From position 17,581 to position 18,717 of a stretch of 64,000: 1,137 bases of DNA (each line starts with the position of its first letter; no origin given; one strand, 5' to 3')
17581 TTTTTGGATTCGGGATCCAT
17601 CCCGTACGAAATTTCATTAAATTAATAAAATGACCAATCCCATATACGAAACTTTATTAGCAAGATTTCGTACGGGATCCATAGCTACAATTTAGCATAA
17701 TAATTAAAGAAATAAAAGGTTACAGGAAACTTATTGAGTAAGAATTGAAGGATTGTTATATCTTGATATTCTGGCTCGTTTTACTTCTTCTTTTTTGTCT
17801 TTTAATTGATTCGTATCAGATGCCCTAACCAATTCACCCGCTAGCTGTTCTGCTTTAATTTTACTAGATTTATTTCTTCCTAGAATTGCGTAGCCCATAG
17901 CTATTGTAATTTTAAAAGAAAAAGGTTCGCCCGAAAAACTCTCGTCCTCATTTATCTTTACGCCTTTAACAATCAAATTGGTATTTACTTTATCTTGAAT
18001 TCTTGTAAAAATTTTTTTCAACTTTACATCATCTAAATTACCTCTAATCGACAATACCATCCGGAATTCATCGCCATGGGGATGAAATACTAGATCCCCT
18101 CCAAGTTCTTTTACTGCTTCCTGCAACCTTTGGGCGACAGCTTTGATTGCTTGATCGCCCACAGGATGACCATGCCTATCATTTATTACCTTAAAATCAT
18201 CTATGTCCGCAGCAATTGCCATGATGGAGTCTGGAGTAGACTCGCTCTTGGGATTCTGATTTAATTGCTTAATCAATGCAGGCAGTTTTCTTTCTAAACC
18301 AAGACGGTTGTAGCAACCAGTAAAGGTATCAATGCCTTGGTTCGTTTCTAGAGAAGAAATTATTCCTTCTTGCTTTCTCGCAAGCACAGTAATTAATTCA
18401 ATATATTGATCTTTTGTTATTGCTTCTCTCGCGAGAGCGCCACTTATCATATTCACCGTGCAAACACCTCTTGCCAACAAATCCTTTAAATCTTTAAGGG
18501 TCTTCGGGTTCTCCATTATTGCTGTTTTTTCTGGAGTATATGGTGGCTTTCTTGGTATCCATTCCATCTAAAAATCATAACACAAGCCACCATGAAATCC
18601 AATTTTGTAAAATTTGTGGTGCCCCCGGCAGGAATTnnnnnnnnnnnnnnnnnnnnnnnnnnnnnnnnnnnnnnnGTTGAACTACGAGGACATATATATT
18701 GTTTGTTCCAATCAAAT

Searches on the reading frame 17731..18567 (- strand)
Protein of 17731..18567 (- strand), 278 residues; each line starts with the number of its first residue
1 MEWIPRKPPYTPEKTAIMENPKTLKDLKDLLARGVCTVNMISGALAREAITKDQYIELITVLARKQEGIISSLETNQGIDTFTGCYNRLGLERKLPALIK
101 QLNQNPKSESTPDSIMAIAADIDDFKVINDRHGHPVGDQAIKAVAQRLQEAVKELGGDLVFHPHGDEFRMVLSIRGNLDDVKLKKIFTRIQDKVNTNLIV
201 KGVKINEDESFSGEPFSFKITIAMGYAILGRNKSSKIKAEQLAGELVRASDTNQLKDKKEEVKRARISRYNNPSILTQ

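Call 66: search_protein_families(library=pfam, proteins=[window:17731-18567:-], max_evalue=0.0001)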
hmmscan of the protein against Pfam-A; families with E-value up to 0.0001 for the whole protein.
window:17731-18567:- (278 aa): 1 family
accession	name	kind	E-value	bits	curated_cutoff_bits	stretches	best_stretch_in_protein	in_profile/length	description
PF00990.26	GGDEF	-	5.3e-21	75.5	23.8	1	79-197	3-113/161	Diguanylate cyclase, GGDEF domain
